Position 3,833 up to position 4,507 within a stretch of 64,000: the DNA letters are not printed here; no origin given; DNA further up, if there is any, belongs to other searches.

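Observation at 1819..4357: Split HldE-like sugar kinase plus nucleotidyltransferase, with a cupin, in a phage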

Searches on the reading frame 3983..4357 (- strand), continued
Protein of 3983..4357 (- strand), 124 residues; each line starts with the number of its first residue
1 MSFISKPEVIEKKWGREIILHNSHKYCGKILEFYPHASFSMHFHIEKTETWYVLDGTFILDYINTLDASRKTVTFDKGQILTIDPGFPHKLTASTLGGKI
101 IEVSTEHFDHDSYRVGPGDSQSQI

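Call 54: search_solved_structures(query=A2, max_evalue=10, show_alignments=5)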
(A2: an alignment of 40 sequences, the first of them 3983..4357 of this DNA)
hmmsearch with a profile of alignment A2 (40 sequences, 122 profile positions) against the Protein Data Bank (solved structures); distinct sequences matched with E-value up to 10: 49.
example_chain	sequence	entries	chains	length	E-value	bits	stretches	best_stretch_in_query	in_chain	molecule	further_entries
2vqa_A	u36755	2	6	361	6.2e-07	32.5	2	28-96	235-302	SLL1358 PROTEIN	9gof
6l9i_A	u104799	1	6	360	1.3e-05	28.3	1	13-98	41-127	Oxalate decarboxylase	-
1y3t_A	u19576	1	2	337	0.0001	25.4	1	39-91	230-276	Hypothetical protein yxaG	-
2h0v_A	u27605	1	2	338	0.0001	25.4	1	39-91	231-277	Quercetin 2,3-dioxygenase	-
6tzp_A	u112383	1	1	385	0.00026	24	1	32-99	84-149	Oxalate decarboxylase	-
6ufi_A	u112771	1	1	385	0.00034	23.7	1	32-99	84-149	Cupin domain-containing protein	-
8hfb_A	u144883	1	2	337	0.00042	23.4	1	39-90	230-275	Quercetin 2,3-dioxygenase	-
2uy8_A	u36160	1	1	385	0.00066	22.8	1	32-99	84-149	OXALATE DECARBOXYLASE OXDC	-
3d82_A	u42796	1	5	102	0.00071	22.7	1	10-101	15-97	Cupin 2, conserved barrel domain protein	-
2v09_A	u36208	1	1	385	0.00097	22.2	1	33-99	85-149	OXALATE DECARBOXYLASE OXDC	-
5hi0_A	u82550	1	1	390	0.0011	22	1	33-99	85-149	Oxalate decarboxylase OxdC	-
3s0m_A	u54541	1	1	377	0.0011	22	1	33-99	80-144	Oxalate decarboxylase oxdC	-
5vg3_A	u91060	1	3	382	0.0012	22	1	33-99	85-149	Oxalate decarboxylase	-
1j58_A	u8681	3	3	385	0.0012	21.9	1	33-99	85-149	YVRK PROTEIN | OXALATE DECARBOXYLASE OXDC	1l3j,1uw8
2uyb_A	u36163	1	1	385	0.0012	21.9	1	33-99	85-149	OXALATE DECARBOXYLASE OXDC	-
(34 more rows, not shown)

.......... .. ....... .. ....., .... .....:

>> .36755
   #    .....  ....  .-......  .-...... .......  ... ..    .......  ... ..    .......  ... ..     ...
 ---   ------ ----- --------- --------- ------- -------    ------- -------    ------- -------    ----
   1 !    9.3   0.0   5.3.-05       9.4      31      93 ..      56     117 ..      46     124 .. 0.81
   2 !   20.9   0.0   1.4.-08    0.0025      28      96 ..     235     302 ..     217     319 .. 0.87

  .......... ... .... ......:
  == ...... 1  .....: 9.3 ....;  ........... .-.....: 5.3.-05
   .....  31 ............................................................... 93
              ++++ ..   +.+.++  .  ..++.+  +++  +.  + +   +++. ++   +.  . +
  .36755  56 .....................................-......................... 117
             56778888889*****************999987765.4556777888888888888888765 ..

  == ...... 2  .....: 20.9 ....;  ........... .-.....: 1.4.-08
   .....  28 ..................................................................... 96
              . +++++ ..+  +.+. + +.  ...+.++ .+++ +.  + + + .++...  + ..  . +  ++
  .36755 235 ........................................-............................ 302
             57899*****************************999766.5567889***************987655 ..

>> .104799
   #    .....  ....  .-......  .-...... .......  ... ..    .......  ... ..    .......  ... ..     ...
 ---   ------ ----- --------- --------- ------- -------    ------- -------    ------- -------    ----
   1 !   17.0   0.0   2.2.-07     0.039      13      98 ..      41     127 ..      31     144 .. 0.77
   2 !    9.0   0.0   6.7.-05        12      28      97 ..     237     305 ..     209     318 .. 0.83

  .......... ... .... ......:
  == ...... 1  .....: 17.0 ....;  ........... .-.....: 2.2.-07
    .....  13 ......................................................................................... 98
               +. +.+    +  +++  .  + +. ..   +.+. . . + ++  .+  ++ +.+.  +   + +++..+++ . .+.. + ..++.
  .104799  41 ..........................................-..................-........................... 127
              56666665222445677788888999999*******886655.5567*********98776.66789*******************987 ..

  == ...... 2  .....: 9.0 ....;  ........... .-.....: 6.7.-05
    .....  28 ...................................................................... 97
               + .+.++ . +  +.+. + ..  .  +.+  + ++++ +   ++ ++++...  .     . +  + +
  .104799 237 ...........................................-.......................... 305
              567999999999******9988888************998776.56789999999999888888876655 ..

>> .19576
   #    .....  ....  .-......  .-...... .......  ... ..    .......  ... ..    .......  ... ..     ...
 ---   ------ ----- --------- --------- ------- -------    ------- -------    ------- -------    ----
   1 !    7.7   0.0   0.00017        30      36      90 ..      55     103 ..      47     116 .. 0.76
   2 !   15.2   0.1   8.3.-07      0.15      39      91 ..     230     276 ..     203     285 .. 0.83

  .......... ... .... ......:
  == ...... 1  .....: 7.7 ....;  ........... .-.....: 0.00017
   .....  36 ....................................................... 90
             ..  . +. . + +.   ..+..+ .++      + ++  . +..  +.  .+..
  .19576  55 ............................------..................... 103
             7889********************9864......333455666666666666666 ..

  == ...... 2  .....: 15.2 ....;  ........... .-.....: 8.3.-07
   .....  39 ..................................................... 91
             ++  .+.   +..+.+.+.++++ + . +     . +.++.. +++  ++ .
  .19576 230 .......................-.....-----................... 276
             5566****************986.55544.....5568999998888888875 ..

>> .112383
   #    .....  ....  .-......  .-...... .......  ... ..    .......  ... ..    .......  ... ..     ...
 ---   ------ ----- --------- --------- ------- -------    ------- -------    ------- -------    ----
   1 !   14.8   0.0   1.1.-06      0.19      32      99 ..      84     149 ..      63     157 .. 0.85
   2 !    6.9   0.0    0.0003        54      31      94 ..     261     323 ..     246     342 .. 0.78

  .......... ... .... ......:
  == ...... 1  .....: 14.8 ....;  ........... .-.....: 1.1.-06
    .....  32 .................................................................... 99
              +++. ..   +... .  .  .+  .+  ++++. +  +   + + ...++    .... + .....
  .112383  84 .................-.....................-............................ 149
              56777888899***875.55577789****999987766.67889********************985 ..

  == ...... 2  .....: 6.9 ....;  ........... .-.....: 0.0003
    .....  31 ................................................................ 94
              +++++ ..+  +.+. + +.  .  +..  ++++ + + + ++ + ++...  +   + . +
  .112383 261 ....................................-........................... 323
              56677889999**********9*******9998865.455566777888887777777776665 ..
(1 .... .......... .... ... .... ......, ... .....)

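Call 60: find_encoding_contigs(protein=P0122, flank=4000, max_places=3)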
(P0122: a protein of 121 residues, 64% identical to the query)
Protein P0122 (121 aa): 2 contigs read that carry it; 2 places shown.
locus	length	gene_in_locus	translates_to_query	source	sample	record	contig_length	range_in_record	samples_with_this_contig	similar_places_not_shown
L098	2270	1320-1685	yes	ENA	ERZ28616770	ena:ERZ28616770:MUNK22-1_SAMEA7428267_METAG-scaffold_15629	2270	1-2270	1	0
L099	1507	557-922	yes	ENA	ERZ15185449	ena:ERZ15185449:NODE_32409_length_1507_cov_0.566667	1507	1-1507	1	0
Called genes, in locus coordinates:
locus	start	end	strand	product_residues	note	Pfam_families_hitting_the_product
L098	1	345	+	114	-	?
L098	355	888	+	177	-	-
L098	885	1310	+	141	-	PF00730:HhH-GPD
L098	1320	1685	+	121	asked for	PF01050:MannoseP_isomer (weak), PF00190:Cupin_1, PF07385:Lyx_isomer (faint), PF07883:Cupin_2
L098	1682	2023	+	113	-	-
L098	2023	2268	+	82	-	?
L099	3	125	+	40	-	?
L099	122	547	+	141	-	PF00730:HhH-GPD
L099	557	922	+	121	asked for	PF01050:MannoseP_isomer (weak), PF00190:Cupin_1, PF07385:Lyx_isomer (faint), PF07883:Cupin_2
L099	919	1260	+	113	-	-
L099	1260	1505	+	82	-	?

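Call 71: search_dna_similar(query=window:3983-4357:-, collection=phages, mode=protein, max_rows=40, rows=spread)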
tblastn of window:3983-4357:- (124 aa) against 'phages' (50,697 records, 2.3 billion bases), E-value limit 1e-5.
Records with a match: 35; places in all: 35; records where one place covers at least 80% of the query: 35.
Best place of each record, by identity: <60% 35.
By first word of the organism name: Synechococcus 23; Prochlorococcus 6; Marine 5; Cyanophage 1.
By host as written in the record: Synechococcus sp. 9; - 6; Synechococcus sp. WH8102 3; Synechococcus sp. WH8109 3; Synechococcus sp. WH7803 2; Synechococcus sp. WH8017 2; Synechococcus str. WH8109 2; Prochlorococcus sp. MIT9515 2; and 4 more.
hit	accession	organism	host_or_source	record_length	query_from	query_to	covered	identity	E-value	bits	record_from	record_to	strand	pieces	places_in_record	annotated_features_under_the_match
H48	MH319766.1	Marine virus AG-345-P14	single cell amplified by WGA-X; seawater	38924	8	119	90%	42.5%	2e-16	79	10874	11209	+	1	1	record has no annotation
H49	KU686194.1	Synechococcus phage S-CAM1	Synechococcus sp.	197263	5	124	97%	36.3%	3e-10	62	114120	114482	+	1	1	putative nucleotidyltransferase | ADP-L-glycero-D-manno-heptose-6-epimerase | phosphoheptose isomerase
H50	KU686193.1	Synechococcus phage S-CAM1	Synechococcus sp.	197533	5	124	97%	36.3%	3e-10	62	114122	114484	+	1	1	putative nucleotidyltransferase | ADP-L-glycero-D-manno-heptose-6-epimerase | phosphoheptose isomerase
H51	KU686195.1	Synechococcus phage S-CAM1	Synechococcus sp.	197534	5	124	97%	36.3%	3e-10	62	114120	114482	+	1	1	putative nucleotidyltransferase | ADP-L-glycero-D-manno-heptose-6-epimerase | phosphoheptose isomerase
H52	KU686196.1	Synechococcus phage S-CAM1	Synechococcus sp.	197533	5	124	97%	36.3%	3e-10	62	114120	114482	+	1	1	putative nucleotidyltransferase | ADP-L-glycero-D-manno-heptose-6-epimerase | phosphoheptose isomerase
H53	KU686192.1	Synechococcus phage S-CAM1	Synechococcus sp.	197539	5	124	97%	36.3%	3e-10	62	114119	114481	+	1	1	putative nucleotidyltransferase | ADP-L-glycero-D-manno-heptose-6-epimerase | phosphoheptose isomerase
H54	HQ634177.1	Synechococcus phage S-CAM1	Synechococcus sp. WH7803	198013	5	124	97%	36.3%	3e-10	62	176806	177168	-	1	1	hypothetical protein (x2) | ADP-L-glycero-D-manno-heptose-6-epimerase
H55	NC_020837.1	Synechococcus phage S-CAM1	Synechococcus sp. WH7803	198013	5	124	97%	36.3%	3e-10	62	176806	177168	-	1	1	cysteine dioxygenase | nucleotide-sugar epimerase | phosphoheptose isomerase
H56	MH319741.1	Marine virus AG-345-E15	single cell amplified by WGA-X; seawater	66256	8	119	90%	38.1%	1e-13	72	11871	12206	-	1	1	record has no annotation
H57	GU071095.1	Synechococcus phage S-SM2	Synechococcus sp. WH8017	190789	2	119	95%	36.1%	4e-13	70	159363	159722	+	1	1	putative nucleotidyltransferase | phosphoheptose isomerase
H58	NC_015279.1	Synechococcus phage S-SM2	Synechococcus sp. WH8017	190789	2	119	95%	36.1%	4e-13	70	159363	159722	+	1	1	cysteine dioxygenase | phosphoheptose isomerase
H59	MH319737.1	Marine virus AG-345-E08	single cell amplified by WGA-X; seawater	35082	10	123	92%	36.5%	1e-12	68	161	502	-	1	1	record has no annotation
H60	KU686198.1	Synechococcus phage S-CAM3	Synechococcus sp.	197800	10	119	89%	37.2%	2e-9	59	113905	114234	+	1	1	glucose-1-phosphate adenylyltransferase related protein | ADP-L-glycero-D-manno-heptose-6-epimerase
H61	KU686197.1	Synechococcus phage S-CAM3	Synechococcus sp.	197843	10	119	89%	37.2%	2e-9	59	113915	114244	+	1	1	glucose-1-phosphate adenylyltransferase related protein | ADP-L-glycero-D-manno-heptose-6-epimerase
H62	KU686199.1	Synechococcus phage S-CAM3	Synechococcus sp.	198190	10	119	89%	37.2%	2e-9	59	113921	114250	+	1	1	glucose-1-phosphate adenylyltransferase related protein | ADP-L-glycero-D-manno-heptose-6-epimerase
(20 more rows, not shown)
